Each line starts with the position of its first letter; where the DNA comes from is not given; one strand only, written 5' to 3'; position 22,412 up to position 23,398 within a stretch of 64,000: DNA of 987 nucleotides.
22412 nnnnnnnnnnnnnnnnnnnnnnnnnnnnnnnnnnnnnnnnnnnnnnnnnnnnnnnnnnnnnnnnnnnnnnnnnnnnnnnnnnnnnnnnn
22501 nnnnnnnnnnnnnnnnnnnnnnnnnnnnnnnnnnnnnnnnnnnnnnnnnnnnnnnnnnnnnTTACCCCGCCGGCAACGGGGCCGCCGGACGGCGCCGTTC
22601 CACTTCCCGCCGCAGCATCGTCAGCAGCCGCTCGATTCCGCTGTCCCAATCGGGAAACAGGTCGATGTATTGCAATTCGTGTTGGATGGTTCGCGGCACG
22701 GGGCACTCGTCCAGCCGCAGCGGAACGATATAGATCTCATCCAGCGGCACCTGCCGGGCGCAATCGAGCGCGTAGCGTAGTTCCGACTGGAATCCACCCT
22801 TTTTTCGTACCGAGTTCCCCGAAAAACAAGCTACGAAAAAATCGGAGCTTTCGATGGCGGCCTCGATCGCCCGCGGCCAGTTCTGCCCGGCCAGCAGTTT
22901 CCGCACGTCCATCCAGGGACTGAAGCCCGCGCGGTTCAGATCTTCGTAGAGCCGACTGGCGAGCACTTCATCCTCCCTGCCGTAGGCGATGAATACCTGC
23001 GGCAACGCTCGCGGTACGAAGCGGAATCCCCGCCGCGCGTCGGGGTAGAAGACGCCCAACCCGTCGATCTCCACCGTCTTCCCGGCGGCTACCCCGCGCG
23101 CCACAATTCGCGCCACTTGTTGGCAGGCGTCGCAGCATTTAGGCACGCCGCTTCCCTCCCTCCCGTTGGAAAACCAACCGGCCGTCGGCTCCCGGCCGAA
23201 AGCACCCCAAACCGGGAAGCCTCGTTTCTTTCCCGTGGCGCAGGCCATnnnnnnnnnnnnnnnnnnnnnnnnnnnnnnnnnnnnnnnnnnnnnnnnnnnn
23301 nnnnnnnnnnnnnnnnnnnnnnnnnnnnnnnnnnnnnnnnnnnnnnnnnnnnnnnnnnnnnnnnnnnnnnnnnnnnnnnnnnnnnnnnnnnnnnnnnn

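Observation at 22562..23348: Small HU-like gene translationally coupled to a TIR-domain gene carrying a second HU-like half-module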

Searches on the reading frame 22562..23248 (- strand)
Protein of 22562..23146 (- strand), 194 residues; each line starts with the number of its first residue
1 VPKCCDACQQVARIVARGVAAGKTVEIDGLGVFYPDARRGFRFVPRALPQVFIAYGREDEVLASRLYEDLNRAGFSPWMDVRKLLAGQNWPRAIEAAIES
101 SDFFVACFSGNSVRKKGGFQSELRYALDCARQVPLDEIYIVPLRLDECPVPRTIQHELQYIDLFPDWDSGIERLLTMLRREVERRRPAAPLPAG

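Call 3: search_protein_families(library=pfam, proteins=[window:22562-23146:-, window:22562-23248:-], max_evalue=1)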
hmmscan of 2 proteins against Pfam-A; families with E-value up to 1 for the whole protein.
window:22562-23146:- (194 aa): 4 families
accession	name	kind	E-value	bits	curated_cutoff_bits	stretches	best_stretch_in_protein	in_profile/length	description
PF13676.11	TIR_2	-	2e-27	96.5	28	1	51-175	1-122/122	TIR domain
PF01582.25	TIR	-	1.2e-08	35.4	21.3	1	58-135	13-89/179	TIR domain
PF19599.4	DUF6104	-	0.13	12.9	27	1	159-181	31-53/58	Family of unknown function (DUF6104)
PF10137.14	CAP12-PCTIR_TIR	-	0.14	12.6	24.7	1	50-109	1-60/119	CAP12/Pycsar effector protein, TIR domain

window:22562-23248:- (228 aa): 4 families
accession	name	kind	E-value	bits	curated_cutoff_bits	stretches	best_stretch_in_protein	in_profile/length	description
PF13676.11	TIR_2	-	3e-27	96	28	1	85-209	1-122/122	TIR domain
PF01582.25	TIR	-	1.7e-08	34.9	21.3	1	92-169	13-89/179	TIR domain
PF19599.4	DUF6104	-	0.17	12.6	27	1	193-215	31-53/58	Family of unknown function (DUF6104)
PF10137.14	CAP12-PCTIR_TIR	-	0.19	12.1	24.7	1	84-143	1-60/119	CAP12/Pycsar effector protein, TIR domain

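Call 4: search_protein_families(library=padloc, proteins=[window:22562-23146:-], max_evalue=1)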
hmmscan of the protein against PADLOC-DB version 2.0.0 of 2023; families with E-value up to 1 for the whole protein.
window:22562-23146:- (194 aa): 10 families
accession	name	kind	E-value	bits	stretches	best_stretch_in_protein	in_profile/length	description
PDLC02421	Aga_TIR-PNTD1-PNTD2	-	6.8e-22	76.1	1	50-180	5-134/430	Class I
PDLC02403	Aga_TIR-PNTD1-PNTD2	-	3.5e-21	73.8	1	59-181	14-134/443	Class I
PDLC02400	Aga_TIR-PNTD1-PNTD2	-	4.2e-09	33.2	1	62-184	201-321/639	Class I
PDLC02416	Aga_REase-TIR-PNTD1-PNTD2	-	1.2e-07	28.8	1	56-181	163-281/572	Class I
PDLC05062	PDC-S66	-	8.6e-07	26.7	1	51-116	151-217/282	-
PDLC02012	SAVED5--SAVED_TIR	-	1.3e-06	25.8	1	50-100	15-64/404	-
PDLC00434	ThsB1|ThsB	-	0.00031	18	1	41-92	132-183/396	TIR-like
PDLC00420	ThsB1|ThsB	-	0.0006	17.1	1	49-149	2-102/319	TIR-like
PDLC00417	ThsB1|ThsB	-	0.0042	14.6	1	51-127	169-245/303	TIR-like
PDLC03957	bSEFIR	-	0.013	13.3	1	49-103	39-96/412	-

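Call 5: find_homologous_proteins(query=window:22562-23146:-)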
Query window:22562-23146:- (194 aa): 3288 proteins with E <= 0.001 among 3780 candidates; the best 120 are listed.
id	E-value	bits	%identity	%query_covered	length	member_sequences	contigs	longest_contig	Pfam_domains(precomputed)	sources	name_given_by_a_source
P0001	1.0e-127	441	100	100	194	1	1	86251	PF01582.26,PF13676.12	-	-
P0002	2.5e-118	411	94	99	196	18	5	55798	PF01582.26,PF13676.12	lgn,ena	-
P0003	2.0e-116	405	91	99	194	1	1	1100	PF01582.26,PF13676.12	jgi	-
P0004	5.4e-115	400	90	99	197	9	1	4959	PF01582.26,PF13676.12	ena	-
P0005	6.4e-115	400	90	100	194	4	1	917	PF01582.26,PF13676.12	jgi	-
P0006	1.0e-114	399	91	98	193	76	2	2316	PF01582.26,PF13676.12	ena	-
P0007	2.0e-114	398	90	99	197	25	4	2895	PF01582.26,PF13676.12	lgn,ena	-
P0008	2.4e-114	398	91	99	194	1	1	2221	PF01582.26,PF13676.12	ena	-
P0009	1.0e-113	396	89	99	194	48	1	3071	PF01582.26,PF13676.12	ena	-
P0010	2.7e-113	394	91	97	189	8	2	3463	PF01582.26,PF13676.12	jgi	jgi:hypothetical protein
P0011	2.8e-113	394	90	97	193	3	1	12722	PF01582.26,PF13676.12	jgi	jgi:hypothetical protein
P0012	3.5e-113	394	88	99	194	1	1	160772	PF01582.26,PF13676.12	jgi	jgi:TIR domain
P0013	4.5e-113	394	89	99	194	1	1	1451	PF01582.26,PF13676.12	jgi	jgi:hypothetical protein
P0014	5.2e-113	393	90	100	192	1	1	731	PF01582.26,PF13676.12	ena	-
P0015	5.2e-113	393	90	99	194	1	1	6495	PF01582.26,PF13676.12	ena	-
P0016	8.2e-113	393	89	99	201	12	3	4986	PF01582.26,PF13676.12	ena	-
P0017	1.0e-112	392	90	99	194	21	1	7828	PF01582.26,PF13676.12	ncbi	-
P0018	1.3e-112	392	89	99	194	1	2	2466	PF01582.26,PF13676.12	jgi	-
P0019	2.3e-112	391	90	92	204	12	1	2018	PF01582.26,PF13676.12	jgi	jgi:TIR domain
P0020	8.0e-112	390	89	99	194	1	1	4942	PF01582.26,PF13676.12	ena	-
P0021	9.3e-112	389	90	92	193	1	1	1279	PF01582.26,PF13676.12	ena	-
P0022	1.2e-111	389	89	99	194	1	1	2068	PF01582.26,PF13676.12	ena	-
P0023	1.6e-111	389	88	99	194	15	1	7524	PF01582.26,PF13676.12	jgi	jgi:hypothetical protein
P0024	2.3e-111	388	88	98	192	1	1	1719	PF01582.26,PF13676.12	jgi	jgi:hypothetical protein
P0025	2.5e-111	388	87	98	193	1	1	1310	PF01582.26,PF13676.12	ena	-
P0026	2.8e-111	388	88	98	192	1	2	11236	PF01582.26,PF13676.12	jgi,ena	jgi:hypothetical protein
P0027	2.9e-111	388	89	99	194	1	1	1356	PF01582.26,PF13676.12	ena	-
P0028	4.2e-111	387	89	99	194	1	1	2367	PF01582.26,PF13676.12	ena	-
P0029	5.2e-111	387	89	92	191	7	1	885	PF01582.26,PF13676.12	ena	-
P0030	5.4e-111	387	89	92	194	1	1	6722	PF01582.26,PF13676.12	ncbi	-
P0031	6.1e-111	387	88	99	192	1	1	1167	PF01582.26,PF13676.12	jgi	jgi:hypothetical protein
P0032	6.2e-111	387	88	97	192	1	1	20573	PF01582.26,PF13676.12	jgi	jgi:hypothetical protein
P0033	7.0e-111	386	88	98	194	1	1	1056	PF01582.26,PF13676.12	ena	-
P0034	8.2e-111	386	88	99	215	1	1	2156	PF01582.26,PF13676.12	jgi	jgi:hypothetical protein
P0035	9.2e-111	386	89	97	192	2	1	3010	PF01582.26,PF13676.12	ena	-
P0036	9.4e-111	386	87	97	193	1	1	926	PF01582.26,PF13676.12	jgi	-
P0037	1.1e-110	386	88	98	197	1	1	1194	PF01582.26,PF13676.12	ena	-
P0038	1.2e-110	386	87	100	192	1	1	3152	PF01582.26,PF13676.12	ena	-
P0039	1.4e-110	386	89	99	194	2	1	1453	PF01582.26,PF13676.12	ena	-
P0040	2.6e-110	385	88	97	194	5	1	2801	PF01582.26,PF13676.12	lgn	-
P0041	2.7e-110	385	87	99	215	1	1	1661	PF01582.26,PF13676.12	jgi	jgi:hypothetical protein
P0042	2.8e-110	384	85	94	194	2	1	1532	PF01582.26,PF13676.12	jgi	jgi:hypothetical protein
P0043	3.3e-110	384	88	99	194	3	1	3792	PF01582.26,PF13676.12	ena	-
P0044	3.3e-110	384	88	99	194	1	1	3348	PF01582.26,PF13676.12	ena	-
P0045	4.5e-110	384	86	100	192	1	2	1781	PF01582.26,PF13676.12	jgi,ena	jgi:hypothetical protein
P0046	4.6e-110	384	86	100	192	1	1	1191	PF01582.26,PF13676.12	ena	-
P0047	5.4e-110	384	86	100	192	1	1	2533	PF01582.26,PF13676.12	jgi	jgi:hypothetical protein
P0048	8.2e-110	383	87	92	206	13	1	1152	PF01582.26,PF13676.12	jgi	-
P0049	1.2e-109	382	89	96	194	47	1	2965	PF01582.26,PF13676.12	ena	-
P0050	1.2e-109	382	86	100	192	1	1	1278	PF01582.26,PF13676.12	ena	-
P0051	2.7e-109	381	87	99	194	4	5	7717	PF01582.26,PF13676.12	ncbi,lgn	-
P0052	3.4e-109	381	88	96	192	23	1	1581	PF01582.26,PF13676.12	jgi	jgi:hypothetical protein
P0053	5.8e-109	380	87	98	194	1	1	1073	PF01582.26,PF13676.12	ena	-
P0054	7.7e-109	380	87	98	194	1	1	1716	PF01582.26,PF13676.12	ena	-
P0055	9.5e-109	380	85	100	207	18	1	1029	PF01582.26,PF13676.12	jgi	jgi:hypothetical protein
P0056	1.3e-108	379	86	99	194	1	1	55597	PF01582.26,PF13676.12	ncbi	-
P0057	1.4e-108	379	87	95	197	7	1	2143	PF01582.26,PF13676.12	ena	-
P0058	1.4e-108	379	86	98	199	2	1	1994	PF01582.26,PF13676.12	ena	-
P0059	1.5e-108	379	87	97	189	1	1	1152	PF01582.26,PF13676.12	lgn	-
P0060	1.8e-108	379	86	97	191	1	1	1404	PF01582.26,PF13676.12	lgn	-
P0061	2.3e-108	378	86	100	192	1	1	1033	PF01582.26,PF13676.12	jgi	jgi:hypothetical protein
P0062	2.8e-108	378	85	96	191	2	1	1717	PF01582.26,PF13676.12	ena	-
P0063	7.3e-108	377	87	98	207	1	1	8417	PF01582.26,PF13676.12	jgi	jgi:hypothetical protein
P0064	2.4e-107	375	85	98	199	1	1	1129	PF01582.26,PF13676.12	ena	-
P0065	3.9e-107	374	85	99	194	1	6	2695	PF01582.26,PF13676.12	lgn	-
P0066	4.7e-106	371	87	95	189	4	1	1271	PF01582.26,PF13676.12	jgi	-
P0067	5.6e-106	370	84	98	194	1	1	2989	PF01582.26,PF13676.12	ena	-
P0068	9.4e-106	370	85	97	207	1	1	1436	PF01582.26,PF13676.12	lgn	-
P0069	9.8e-106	370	84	98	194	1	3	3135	PF01582.26,PF13676.12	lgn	-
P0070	1.2e-105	369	88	94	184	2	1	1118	PF01582.26,PF13676.12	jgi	jgi:hypothetical protein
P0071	3.9e-105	368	89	89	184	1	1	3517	PF01582.26,PF13676.12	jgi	jgi:hypothetical protein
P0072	4.0e-105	368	84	97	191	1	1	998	PF01582.26,PF13676.12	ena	-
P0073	4.9e-104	364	88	93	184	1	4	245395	PF01582.26,PF13676.12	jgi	jgi:hypothetical protein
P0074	5.0e-104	364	90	87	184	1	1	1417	PF01582.26,PF13676.12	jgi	jgi:hypothetical protein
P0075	2.4e-103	362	83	98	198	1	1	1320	PF01582.26,PF13676.12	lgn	-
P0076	3.7e-103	361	87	93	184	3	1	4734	PF01582.26,PF13676.12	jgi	jgi:hypothetical protein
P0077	9.9e-103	360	90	91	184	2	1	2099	PF01582.26,PF13676.12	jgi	jgi:hypothetical protein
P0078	1.3e-101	356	82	91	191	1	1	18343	PF01582.26,PF13676.12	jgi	jgi:hypothetical protein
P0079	3.2e-101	355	80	97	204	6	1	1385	PF01582.26,PF13676.12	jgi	-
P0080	1.7e-100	353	79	97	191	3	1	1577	PF01582.26,PF13676.12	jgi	jgi:hypothetical protein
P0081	2.3e-99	349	79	97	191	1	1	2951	PF01582.26,PF13676.12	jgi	jgi:hypothetical protein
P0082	3.1e-99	348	85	93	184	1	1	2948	PF01582.26,PF13676.12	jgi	jgi:hypothetical protein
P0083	5.8e-99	348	79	97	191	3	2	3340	PF01582.26,PF13676.12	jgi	-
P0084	1.4e-98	346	78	91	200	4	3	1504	PF01582.26,PF13676.12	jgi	jgi:hypothetical protein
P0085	1.8e-98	346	79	97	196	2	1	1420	PF01582.26,PF13676.12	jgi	-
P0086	2.1e-98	346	80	91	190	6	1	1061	PF01582.26,PF13676.12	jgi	jgi:hypothetical protein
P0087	2.3e-98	346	87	91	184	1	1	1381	PF01582.26,PF13676.12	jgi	jgi:hypothetical protein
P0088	4.2e-98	345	78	97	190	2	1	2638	PF01582.26,PF13676.12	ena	-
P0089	7.0e-98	344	80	96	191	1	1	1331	PF01582.26,PF13676.12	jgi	jgi:hypothetical protein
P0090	7.2e-98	344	80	96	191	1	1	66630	PF01582.26,PF13676.12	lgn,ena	-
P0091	8.3e-98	344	80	97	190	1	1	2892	PF01582.26,PF13676.12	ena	-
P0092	8.6e-98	344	78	98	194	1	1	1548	PF01582.26,PF13676.12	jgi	-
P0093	9.1e-98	344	78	96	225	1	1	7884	PF01582.26,PF13676.12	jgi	jgi:hypothetical protein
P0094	1.5e-97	343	79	96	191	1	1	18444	PF01582.26,PF13676.12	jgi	jgi:TIR domain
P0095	3.4e-97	342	80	96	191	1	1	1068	PF01582.26,PF13676.12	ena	-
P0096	8.0e-97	341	77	97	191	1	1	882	PF01582.26,PF13676.12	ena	-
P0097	2.1e-96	339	79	90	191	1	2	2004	PF01582.26,PF13676.12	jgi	jgi:hypothetical protein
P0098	3.3e-96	339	82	92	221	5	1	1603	PF01582.26,PF13676.12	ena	-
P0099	8.3e-96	337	77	97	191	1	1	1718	PF01582.26,PF13676.12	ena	-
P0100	1.1e-95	337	78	91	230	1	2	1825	PF01582.26,PF13676.12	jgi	jgi:hypothetical protein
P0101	1.6e-95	336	76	97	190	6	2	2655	PF01582.26,PF13676.12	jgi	jgi:hypothetical protein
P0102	1.0e-94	334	75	97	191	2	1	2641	PF01582.26,PF13676.12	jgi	-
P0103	2.0e-94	333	76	97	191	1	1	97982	PF01582.26,PF13676.12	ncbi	ncbi:MAG: toll/interleukin-1 receptor domain-containing protein [Candidatus Solibacter sp.]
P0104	3.3e-94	332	75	97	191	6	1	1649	PF01582.26,PF13676.12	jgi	-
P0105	5.1e-94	331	75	97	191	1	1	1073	PF01582.26,PF13676.12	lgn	-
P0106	1.2e-93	330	75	98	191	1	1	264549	PF01582.26,PF13676.12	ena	-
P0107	2.2e-93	329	77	94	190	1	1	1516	PF01582.26,PF13676.12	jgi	jgi:hypothetical protein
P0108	2.7e-93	329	76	96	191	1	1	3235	PF01582.26,PF13676.12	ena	-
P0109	6.2e-93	328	82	89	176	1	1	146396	PF01582.26,PF13676.12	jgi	jgi:hypothetical protein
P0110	9.1e-93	327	75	96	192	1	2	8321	PF01582.26,PF13676.12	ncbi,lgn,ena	-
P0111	1.5e-92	327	75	96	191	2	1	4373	PF01582.26,PF13676.12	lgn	-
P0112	4.7e-92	325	77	90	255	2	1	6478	PF01582.26,PF13676.12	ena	-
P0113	2.6e-91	323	84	88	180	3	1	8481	PF13676.12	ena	-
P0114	8.9e-91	321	81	82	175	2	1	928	PF01582.26,PF13676.12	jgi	jgi:hypothetical protein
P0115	1.3e-90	320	74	97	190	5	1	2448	PF01582.26,PF13676.12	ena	-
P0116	7.7e-90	318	75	95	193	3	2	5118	PF01582.26,PF13676.12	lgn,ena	-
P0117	2.6e-89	316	76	92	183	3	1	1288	PF01582.26,PF13676.12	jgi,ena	-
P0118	7.3e-88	311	77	86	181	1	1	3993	PF13676.12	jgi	jgi:hypothetical protein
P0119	1.6e-87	310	70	97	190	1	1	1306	PF13676.12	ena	-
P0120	2.0e-87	310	75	93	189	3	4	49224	PF01582.26,PF13676.12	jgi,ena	-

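Call 7: find_encoding_contigs(protein=P0103, flank=6000, max_places=3)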
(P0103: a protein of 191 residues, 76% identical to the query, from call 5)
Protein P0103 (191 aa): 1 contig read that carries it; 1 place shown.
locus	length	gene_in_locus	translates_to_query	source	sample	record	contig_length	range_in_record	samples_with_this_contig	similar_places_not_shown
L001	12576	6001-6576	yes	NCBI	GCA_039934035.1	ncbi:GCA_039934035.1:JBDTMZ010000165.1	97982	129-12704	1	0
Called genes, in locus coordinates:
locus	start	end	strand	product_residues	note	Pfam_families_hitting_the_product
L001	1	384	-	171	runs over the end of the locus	?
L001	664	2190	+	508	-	-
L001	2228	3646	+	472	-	PF00282:Pyridoxal_deC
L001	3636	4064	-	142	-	PF07883:Cupin_2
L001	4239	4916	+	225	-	PF01569:PAP2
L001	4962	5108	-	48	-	-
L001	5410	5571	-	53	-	-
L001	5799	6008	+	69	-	PF00216:Bac_DNA_binding (weak)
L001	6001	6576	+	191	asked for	PF01582:TIR, PF13676:TIR_2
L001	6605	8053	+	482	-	-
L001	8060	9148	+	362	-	PF10509:GalKase_gal_bdg, PF00288:GHMP_kinases_N, PF08544:GHMP_kinases_C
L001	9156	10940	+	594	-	PF00474:SSF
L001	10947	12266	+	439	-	PF01408:GFO_IDH_MocA, PF21252:Glyco_hydro_109_C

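Call 8: find_encoding_contigs(protein=P0106, flank=6000, max_places=3)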
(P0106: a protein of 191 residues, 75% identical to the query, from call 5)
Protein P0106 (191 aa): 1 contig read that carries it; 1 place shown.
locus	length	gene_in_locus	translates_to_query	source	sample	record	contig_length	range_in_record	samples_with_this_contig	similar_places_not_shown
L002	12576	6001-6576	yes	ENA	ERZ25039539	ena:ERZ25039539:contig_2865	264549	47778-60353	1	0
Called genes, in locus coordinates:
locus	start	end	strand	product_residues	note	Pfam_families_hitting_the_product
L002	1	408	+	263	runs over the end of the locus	PF00282:Pyridoxal_deC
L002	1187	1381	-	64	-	-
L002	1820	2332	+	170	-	PF02837:Glyco_hydro_2_N, PF22666:Glyco_hydro_2_N2 (weak)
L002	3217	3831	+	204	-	PF16355:DUF4982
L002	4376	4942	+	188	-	PF01569:PAP2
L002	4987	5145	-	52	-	-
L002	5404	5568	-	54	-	-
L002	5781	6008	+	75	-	PF00216:Bac_DNA_binding (weak)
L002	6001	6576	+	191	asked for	PF01582:TIR, PF13676:TIR_2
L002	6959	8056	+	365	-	-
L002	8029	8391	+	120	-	PF10509:GalKase_gal_bdg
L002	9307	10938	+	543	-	PF00474:SSF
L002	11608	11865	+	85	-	PF21252:Glyco_hydro_109_C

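Call 9: find_encoding_contigs(protein=P0120, flank=6000, max_places=3)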
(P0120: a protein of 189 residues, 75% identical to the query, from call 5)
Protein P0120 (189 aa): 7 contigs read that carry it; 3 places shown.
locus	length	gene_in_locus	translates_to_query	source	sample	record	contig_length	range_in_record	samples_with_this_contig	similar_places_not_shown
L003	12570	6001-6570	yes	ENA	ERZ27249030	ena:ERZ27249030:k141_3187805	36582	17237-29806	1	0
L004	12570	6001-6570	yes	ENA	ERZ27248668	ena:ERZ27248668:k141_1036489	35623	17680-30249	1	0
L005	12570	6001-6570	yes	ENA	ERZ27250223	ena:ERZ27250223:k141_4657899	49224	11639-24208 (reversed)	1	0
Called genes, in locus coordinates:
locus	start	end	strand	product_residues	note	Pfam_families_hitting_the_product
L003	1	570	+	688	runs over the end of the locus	PF09699:Paired_CXXCH_1 (faint), PF14522:Cytochrome_C7 (faint), PF14537:Cytochrom_c3_2 (faint), PF22113:Mtrc-MtrF_II-IV_dom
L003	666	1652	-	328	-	PF01073:3Beta_HSD, PF01370:Epimerase, PF02719:Polysacc_synt_2, PF04321:RmlD_sub_bind, PF05368:NmrA, PF07993:NAD_binding_4 (faint), PF16363:GDP_Man_Dehyd, PF13460:NAD_binding_10, +1 more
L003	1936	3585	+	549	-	-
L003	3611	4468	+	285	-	-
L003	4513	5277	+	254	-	-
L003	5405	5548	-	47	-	-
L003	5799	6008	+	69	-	PF18175:HU-CCDC81_bac_2 (weak)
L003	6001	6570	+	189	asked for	PF01582:TIR (weak), PF13676:TIR_2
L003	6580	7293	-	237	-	PF00891:Methyltransf_2 (weak), PF05175:MTS, PF13489:Methyltransf_23, PF01209:Ubie_methyltran, PF13847:Methyltransf_31, PF08241:Methyltransf_11, PF08242:Methyltransf_12, PF13649:Methyltransf_25, +3 more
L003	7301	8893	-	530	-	PF00144:Beta-lactamase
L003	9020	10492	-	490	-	PF00361:Proton_antipo_M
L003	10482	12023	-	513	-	PF00361:Proton_antipo_M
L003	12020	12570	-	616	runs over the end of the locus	PF00662:Proton_antipo_N, PF00361:Proton_antipo_M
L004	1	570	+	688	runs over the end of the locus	PF09699:Paired_CXXCH_1 (faint), PF14522:Cytochrome_C7 (faint), PF14537:Cytochrom_c3_2 (faint), PF22113:Mtrc-MtrF_II-IV_dom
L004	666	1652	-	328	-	PF01073:3Beta_HSD, PF01370:Epimerase, PF02719:Polysacc_synt_2, PF04321:RmlD_sub_bind, PF05368:NmrA, PF07993:NAD_binding_4 (faint), PF16363:GDP_Man_Dehyd, PF13460:NAD_binding_10, +1 more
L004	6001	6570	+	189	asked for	PF01582:TIR (weak), PF13676:TIR_2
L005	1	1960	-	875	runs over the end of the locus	PF13298:LigD_N, PF01068:DNA_ligase_A_M, PF04679:DNA_ligase_A_C, PF21686:LigD_Prim-Pol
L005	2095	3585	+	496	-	-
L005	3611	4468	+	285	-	-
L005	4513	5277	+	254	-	-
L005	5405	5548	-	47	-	-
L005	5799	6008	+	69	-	PF18175:HU-CCDC81_bac_2 (weak)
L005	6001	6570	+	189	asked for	PF01582:TIR (weak), PF13676:TIR_2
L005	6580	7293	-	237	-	PF00891:Methyltransf_2 (weak), PF05175:MTS, PF13489:Methyltransf_23, PF01209:Ubie_methyltran, PF13847:Methyltransf_31, PF08241:Methyltransf_11, PF08242:Methyltransf_12, PF13649:Methyltransf_25, +3 more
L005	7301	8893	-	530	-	PF00144:Beta-lactamase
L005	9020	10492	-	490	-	PF00361:Proton_antipo_M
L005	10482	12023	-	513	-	PF00361:Proton_antipo_M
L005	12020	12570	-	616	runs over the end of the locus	PF00662:Proton_antipo_N, PF00361:Proton_antipo_M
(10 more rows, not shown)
